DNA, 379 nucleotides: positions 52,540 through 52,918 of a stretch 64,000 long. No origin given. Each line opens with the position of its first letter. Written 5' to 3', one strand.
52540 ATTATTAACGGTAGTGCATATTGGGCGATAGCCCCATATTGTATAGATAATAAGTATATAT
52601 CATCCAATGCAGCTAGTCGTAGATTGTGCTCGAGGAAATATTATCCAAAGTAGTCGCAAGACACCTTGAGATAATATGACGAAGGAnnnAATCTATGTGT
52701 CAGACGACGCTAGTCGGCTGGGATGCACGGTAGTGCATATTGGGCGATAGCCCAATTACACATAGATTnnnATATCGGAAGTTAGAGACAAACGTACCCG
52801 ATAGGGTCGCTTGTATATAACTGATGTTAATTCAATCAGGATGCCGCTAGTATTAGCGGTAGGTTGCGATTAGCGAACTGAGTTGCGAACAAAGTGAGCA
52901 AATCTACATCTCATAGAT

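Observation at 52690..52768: Y module: a 79-nt cloverleaf-like four-way junction (also at 61020-61098, partial copies at 52548-52577 and 61211-61277)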

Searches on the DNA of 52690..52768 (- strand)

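Call 38: build_rna_model(alignment_id=A4, structure=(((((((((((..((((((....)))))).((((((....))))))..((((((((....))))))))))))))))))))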
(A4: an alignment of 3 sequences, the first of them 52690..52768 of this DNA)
Model R1 built from alignment A4 (3 sequences, 79 columns); structure: as given.
model positions 79; base pairs 31; branch points 2; effective number of sequences 1.15; information 0.716 bits per position. Calibrated on 0.2 Mb of random sequence (short: E-values are rough).
structure used (alignment columns):
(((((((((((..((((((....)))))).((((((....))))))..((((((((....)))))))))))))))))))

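Call 39: search_with_rna_model(model_id=R1, source=window, filters=off, max_evalue=10)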
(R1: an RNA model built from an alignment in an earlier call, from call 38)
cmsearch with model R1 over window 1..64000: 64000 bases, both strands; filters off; matches with E-value up to 10: 26.
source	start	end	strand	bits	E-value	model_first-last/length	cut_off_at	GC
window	52690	52768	-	108.4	7.4e-32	1-79/79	no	0.48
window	61020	61098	+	104.4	1.4e-30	1-79/79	no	0.49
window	61199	61277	+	87.1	4.8e-25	1-79/79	no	0.51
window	52690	52768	+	36.2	9e-09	1-79/79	no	0.48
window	52531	52588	-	30.8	4.8e-07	1-79/79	no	0.34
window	61020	61098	-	30.3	6.7e-07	1-79/79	no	0.49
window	13112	13155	+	14.3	0.086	1-79/79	no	0.27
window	13112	13155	-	13.5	0.16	1-79/79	no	0.27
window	60905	60958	+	12.3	0.38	1-79/79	no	0.41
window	61199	61277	-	11.5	0.67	1-79/79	no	0.51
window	60777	60865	-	10.2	1.7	1-79/79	no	0.27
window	41903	41932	+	9.6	2.8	1-79/79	no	0.27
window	54752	54786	+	9.5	3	1-79/79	no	0.34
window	41903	41932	-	9.3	3.6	1-79/79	no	0.27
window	27377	27403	-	9.3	3.6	1-79/79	no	0.22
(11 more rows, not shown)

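Call 40: search_with_rna_model(model_id=R1, sources=[L001, L002, L003, L004, L005, L006], filters=off, max_evalue=10)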
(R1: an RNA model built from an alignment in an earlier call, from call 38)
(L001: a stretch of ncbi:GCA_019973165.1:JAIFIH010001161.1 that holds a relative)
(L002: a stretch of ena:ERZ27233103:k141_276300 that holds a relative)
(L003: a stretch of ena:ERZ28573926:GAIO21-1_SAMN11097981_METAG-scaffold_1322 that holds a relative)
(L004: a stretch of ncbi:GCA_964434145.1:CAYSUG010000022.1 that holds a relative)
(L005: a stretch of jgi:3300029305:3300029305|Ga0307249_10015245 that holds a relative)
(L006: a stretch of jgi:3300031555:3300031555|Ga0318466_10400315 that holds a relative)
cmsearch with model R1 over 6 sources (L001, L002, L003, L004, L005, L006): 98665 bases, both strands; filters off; matches with E-value up to 10: 53.
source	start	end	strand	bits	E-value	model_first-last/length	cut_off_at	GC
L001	10013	10091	-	104.4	2.1e-30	1-79/79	no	0.49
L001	9834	9912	-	87.1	7.4e-25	1-79/79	no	0.51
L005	4869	4946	+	60.2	2.9e-16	1-79/79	no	0.32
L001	10013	10091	+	30.3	1e-06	1-79/79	no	0.49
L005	13362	13445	+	23.8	0.00013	1-79/79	no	0.32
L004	942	1017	-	17.3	0.014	1-79/79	no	0.33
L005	13362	13445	-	16.9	0.02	1-79/79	no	0.32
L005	4869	4946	-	16.8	0.022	1-79/79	no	0.32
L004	942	1017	+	13.2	0.32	1-79/79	no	0.33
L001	10153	10206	-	12.3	0.59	1-79/79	no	0.41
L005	13456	13519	+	12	0.73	1-79/79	no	0.36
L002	19437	19498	-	11.9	0.78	1-79/79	no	0.47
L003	17770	17831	-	11.9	0.78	1-79/79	no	0.47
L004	1674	1697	-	11.6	0.98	1-79/79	no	0.17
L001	9834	9912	+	11.5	1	1-79/79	no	0.51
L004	717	776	-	11.5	1.1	1-79/79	no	0.38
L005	19272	19300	-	11.4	1.1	1-79/79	no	0.38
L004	1672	1699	+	11.3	1.2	1-79/79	no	0.14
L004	15429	15486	-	11.3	1.2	1-79/79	no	0.26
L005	19272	19300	+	11.2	1.3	1-79/79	no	0.38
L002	18813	18877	-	11.2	1.3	1-79/79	no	0.32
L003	17146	17210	-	11.2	1.3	1-79/79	no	0.32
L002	14441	14514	-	10.7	1.9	1-79/79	no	0.47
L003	12774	12847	-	10.7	1.9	1-79/79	no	0.47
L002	18813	18877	+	10.7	1.9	1-79/79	no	0.32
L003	17146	17210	+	10.7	1.9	1-79/79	no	0.32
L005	2751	2801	+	10.7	1.9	1-79/79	no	0.35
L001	10246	10334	+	10.2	2.7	1-79/79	no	0.27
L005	10831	10862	+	10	3.2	1-79/79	no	0.22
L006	1854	1885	+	10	3.2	1-79/79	no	0.22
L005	15320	15353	-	9.6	4.3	1-79/79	no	0.18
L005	14821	14849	+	9.5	4.6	1-79/79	no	0.31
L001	16325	16359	-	9.5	4.6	1-79/79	no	0.34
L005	1856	1927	-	9.3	5.3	1-79/79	no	0.28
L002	13294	13324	+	9.2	5.9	1-79/79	no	0.16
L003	11627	11657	+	9.2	5.9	1-79/79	no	0.16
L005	9331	9403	-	9.1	6.4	1-79/79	no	0.49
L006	354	426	-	9.1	6.4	1-79/79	no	0.49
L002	16460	16488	-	8.9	7.2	1-79/79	no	0.38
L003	14793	14821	-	8.9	7.2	1-79/79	no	0.38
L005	6090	6118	-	8.9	7.2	1-79/79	no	0.24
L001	16325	16359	+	8.8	7.8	1-79/79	no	0.34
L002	16460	16488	+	8.8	7.9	1-79/79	no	0.38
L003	14793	14821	+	8.8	7.9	1-79/79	no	0.38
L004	1234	1267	-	8.8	7.9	1-79/79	no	0.21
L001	1362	1434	+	8.7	8.2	1-79/79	no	0.38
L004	1234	1267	+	8.7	8.5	1-79/79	no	0.21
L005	13808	13861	-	8.7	8.5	1-79/79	no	0.31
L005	4037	4061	-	8.6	8.8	1-79/79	no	0.24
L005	2751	2801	-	8.6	8.9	1-79/79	no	0.35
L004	5477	5528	-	8.6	9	1-79/79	no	0.4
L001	1028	1053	+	8.6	9.3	1-79/79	no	0.23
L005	14821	14849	-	8.5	9.7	1-79/79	no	0.31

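Call 41: search_with_rna_model(model_id=R1, sources=[L004, L005], filters=off, max_evalue=0.05, show_alignments=4)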
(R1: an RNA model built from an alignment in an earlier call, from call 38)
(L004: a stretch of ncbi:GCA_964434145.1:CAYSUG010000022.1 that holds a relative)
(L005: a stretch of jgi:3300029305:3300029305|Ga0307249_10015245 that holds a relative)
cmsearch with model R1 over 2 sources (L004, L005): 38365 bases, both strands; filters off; matches with E-value up to 0.05: 5.
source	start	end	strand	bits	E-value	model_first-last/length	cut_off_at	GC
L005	4869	4946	+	60.2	1.1e-16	1-79/79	no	0.32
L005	13362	13445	+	23.8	5e-05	1-79/79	no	0.32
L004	942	1017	-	17.3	0.0056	1-79/79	no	0.33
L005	13362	13445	-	16.9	0.0077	1-79/79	no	0.32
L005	4869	4946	-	16.8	0.0085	1-79/79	no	0.32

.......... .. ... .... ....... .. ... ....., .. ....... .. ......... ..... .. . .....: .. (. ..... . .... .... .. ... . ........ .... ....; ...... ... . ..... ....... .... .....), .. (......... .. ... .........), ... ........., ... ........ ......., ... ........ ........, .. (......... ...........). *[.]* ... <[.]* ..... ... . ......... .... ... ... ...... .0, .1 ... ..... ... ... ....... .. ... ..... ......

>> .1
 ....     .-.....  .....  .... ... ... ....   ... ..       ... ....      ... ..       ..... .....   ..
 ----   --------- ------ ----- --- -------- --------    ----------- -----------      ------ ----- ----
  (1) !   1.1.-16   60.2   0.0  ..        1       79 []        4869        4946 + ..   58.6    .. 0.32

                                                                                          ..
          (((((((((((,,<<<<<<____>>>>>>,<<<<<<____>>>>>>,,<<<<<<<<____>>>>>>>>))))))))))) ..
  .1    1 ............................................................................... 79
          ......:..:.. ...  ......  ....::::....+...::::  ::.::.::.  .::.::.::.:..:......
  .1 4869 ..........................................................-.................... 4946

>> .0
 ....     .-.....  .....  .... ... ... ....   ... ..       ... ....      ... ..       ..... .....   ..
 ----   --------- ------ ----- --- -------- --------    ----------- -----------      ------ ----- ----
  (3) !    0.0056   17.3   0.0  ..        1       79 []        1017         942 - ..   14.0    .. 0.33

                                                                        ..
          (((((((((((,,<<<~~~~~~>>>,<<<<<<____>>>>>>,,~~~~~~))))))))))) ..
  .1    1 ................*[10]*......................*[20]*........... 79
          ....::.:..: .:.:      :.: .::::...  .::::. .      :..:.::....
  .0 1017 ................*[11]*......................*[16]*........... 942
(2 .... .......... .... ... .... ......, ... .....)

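Call 58: search_with_rna_model(model_id=R1, sources=[window, L005], max_evalue=1e-10, make_alignment=true)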
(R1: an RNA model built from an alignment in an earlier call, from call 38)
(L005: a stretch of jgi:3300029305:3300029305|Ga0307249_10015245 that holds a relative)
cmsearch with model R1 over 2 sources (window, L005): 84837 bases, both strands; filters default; matches with E-value up to 1e-10: 4.
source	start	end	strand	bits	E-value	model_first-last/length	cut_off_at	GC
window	52690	52768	-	108.4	9.8e-32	1-79/79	no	0.48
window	61020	61098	+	104.4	1.8e-30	1-79/79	no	0.49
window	61199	61277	+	87.1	6.3e-25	1-79/79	no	0.51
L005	4869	4946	+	60.2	2.5e-16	1-79/79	no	0.32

Alignment A6: 4 matches aligned to the model, 79 columns, each read 5' to 3' on its own strand. Consensus structure (alignment columns), stored with it:
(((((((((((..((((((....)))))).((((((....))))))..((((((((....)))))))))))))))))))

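Call 86: search_with_rna_model(model_id=R1, sources=[L034, L035, L036, L037, L038, L039, L040, L007, L008, L010], filters=default, max_evalue=1)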
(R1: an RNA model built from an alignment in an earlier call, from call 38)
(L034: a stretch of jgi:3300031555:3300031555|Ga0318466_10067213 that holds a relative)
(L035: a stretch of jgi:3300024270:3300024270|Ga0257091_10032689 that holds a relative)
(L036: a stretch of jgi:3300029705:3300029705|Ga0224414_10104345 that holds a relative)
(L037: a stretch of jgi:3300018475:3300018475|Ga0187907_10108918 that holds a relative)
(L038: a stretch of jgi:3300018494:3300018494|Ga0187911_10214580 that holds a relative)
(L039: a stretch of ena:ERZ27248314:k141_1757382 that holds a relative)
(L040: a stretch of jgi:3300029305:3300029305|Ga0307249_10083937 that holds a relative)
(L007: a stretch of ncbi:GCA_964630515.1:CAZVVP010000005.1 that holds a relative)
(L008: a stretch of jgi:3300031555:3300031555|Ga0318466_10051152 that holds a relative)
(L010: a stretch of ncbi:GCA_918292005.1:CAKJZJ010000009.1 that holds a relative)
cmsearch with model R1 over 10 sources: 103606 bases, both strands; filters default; matches with E-value up to 1: 0.
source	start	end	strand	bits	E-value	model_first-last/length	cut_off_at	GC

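Call 93: search_with_rna_model(model_id=R1, sources=[L041, L042], filters=off, max_evalue=1)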
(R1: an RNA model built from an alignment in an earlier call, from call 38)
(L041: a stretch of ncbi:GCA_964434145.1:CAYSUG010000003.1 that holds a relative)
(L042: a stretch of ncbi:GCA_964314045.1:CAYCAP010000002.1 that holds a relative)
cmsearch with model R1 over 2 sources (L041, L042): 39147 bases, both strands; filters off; matches with E-value up to 1: 7.
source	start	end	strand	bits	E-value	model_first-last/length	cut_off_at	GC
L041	14733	14778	-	13.8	0.079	1-79/79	no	0.26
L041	13855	13900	-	12.5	0.2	1-79/79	no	0.28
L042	2788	2849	-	11.9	0.31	1-79/79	no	0.47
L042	2164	2228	-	11.2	0.54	1-79/79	no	0.32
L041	7489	7521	+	11.1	0.57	1-79/79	no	0.21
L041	7489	7521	-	11.1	0.57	1-79/79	no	0.21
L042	2164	2228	+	10.7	0.76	1-79/79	no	0.32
